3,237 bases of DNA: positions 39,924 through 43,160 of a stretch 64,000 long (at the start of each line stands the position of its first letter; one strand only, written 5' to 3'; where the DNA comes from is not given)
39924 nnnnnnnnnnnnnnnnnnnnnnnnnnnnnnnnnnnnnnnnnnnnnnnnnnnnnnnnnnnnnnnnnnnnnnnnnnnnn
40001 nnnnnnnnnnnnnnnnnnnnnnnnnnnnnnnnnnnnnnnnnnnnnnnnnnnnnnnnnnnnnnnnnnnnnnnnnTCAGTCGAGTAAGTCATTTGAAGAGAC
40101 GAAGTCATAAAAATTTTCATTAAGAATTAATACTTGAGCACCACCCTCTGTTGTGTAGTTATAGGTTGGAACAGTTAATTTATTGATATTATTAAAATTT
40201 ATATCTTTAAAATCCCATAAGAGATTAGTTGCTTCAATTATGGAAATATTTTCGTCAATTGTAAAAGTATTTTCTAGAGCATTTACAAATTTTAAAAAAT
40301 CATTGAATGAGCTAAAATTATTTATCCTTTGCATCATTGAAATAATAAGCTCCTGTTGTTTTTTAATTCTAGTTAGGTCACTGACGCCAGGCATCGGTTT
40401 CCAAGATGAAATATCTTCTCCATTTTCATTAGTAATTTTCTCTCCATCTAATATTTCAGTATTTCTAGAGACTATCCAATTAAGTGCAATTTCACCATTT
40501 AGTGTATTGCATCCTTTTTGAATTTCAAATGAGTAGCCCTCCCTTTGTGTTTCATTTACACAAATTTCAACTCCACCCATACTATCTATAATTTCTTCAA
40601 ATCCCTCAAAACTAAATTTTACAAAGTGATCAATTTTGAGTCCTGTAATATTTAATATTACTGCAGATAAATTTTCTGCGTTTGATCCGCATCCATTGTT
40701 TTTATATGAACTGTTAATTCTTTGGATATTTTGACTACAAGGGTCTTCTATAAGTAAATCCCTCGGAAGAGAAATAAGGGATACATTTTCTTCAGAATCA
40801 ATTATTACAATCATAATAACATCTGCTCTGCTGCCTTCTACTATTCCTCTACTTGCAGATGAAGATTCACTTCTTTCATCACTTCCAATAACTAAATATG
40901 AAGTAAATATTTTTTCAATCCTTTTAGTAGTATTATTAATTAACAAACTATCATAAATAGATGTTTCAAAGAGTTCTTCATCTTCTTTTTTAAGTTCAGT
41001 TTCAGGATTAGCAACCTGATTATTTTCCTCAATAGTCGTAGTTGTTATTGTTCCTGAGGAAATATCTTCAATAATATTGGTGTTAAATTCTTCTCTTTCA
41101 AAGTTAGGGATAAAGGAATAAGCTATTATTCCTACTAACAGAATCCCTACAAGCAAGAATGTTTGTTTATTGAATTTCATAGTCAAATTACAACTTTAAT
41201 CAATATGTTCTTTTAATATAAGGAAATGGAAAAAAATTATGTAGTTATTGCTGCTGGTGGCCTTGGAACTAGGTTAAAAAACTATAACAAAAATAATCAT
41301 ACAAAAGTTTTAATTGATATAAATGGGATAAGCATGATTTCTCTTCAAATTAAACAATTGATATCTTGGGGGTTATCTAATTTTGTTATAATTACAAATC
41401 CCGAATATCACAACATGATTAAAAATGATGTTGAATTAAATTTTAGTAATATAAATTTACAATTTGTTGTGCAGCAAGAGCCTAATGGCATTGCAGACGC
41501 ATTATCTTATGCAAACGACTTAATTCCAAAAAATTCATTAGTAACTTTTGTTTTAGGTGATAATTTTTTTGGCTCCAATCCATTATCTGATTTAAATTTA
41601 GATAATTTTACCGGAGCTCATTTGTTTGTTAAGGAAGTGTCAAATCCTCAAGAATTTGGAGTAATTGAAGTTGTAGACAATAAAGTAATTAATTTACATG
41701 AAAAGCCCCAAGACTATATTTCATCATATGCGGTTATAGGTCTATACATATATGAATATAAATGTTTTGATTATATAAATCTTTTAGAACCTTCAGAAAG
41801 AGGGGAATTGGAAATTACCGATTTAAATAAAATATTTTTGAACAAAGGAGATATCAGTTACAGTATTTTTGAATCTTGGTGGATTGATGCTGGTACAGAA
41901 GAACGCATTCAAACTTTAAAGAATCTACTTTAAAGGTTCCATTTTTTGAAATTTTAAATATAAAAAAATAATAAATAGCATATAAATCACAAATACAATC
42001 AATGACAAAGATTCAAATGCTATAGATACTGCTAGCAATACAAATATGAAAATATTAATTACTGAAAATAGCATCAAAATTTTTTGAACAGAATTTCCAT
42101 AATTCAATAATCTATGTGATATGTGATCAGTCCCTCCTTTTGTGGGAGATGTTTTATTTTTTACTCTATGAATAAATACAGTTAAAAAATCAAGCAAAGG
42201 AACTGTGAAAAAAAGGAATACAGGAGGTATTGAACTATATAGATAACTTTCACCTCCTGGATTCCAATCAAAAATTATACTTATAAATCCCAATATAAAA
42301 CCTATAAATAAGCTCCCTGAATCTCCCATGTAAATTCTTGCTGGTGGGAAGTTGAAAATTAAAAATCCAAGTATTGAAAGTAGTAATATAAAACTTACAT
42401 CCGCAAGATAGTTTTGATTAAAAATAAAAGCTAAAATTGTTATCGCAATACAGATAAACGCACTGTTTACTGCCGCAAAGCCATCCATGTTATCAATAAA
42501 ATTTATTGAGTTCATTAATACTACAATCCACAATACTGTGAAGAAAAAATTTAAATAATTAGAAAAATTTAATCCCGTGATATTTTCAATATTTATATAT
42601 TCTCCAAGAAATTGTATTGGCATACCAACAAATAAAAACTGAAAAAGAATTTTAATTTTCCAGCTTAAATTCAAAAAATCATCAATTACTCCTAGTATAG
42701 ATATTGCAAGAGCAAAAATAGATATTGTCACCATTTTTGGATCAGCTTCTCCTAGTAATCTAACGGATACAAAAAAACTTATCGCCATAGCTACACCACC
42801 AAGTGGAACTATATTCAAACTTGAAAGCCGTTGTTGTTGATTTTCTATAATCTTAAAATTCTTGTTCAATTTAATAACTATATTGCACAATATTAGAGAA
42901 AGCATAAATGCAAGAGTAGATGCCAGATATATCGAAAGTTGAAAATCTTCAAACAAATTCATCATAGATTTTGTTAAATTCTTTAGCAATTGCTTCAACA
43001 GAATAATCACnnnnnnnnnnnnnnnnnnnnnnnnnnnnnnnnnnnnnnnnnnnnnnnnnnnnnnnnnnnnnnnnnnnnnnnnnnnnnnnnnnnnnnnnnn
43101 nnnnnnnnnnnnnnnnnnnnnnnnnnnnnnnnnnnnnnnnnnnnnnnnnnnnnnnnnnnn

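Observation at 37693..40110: Wzy/WaaL-type membrane enzyme whose outer loop is expanded by a ~460-aa Cys-rich + LamG-like module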

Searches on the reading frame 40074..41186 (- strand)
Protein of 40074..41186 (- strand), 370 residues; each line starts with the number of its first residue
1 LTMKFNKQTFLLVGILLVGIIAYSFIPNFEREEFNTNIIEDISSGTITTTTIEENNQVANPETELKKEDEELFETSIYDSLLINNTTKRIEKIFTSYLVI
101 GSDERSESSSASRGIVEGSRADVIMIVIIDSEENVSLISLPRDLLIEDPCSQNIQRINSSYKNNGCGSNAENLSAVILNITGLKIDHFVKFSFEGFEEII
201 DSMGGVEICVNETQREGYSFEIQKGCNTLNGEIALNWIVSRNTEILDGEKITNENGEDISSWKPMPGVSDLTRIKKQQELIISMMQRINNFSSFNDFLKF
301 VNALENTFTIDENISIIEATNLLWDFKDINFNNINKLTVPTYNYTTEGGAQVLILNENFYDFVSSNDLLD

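Call 11: search_protein_families(library=pfam, proteins=[window:40074-41186:-], max_evalue=0.001)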
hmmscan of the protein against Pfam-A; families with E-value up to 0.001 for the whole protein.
window:40074-41186:- (370 aa): 1 family
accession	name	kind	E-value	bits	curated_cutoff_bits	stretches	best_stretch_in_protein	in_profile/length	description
PF03816.19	LytR_cpsA_psr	-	8.5e-27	94.6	24.6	1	120-244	1-126/150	LytR_cpsA_psr family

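Call 55: search_protein_families(library=ncbifam, proteins=[window:40074-41186:-], max_evalue=0.1)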
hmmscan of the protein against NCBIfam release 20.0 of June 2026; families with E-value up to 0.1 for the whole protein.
window:40074-41186:- (370 aa): 4 families
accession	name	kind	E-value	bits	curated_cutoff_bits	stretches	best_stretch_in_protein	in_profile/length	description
TIGR00350.1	lytR_cpsA_psr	domain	6.2e-25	88.2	62.3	1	120-243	2-127/152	LCP family glycopolymer transferase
NF006897.1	PRK09379.1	equivalog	1.2e-16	60.8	441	1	95-241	60-193/298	polyisoprenyl-teichoic acid--peptidoglycan teichoic acid transferase TagU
NF047591.1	ligase_LytR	equivalog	2e-10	40.5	450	1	96-237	59-206/336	glycopolymer--peptidoglycan transferase LytR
NF051849.1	LCP_trans_Cps2A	equivalog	1.5e-06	27.7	650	1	115-242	235-361/477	LCP family glycopolymer transferase CpsA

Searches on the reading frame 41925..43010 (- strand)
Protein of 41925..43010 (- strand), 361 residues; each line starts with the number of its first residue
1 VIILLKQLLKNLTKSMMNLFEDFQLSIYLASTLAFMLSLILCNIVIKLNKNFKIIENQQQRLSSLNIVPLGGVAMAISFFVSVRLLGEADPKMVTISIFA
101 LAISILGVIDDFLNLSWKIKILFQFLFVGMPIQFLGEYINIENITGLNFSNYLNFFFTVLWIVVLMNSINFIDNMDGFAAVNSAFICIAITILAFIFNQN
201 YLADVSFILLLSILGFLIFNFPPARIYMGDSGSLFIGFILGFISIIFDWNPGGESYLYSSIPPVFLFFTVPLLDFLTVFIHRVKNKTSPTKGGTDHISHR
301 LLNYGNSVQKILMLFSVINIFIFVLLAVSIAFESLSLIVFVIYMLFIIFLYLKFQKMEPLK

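Call 11: search_protein_families(library=pfam, proteins=[window:41925-43010:-], max_evalue=0.001)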
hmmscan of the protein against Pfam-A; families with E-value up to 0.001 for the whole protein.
window:41925-43010:- (361 aa): 1 family
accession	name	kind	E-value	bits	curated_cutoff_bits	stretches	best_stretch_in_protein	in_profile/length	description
PF00953.26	Glycos_transf_4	-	4.5e-34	118.2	27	1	95-247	3-159/160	Glycosyl transferase family 4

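Call 55: search_protein_families(library=ncbifam, proteins=[window:41925-43010:-], max_evalue=0.1)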
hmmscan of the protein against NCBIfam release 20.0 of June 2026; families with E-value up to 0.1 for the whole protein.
window:41925-43010:- (361 aa): 3 families
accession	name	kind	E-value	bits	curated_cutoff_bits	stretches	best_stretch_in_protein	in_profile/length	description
TIGR02380.1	ECA_wecA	exception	6.8e-24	84.7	326.05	1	33-350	6-330/346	UDP-N-acetylglucosamine--undecaprenyl-phosphate N-acetylglucosaminephosphotransferase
TIGR00445.1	mraY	equivalog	1.6e-16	60.7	192.05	1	39-327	6-315/321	phospho-N-acetylmuramoyl-pentapeptide-transferase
NF053644.1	MraY_archaea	equivalog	8.7e-16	58.2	450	1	120-323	153-336/340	pseudomurein biosynthesis MraY family phospho-N-acetylmuramoyl-pentapeptide-transferase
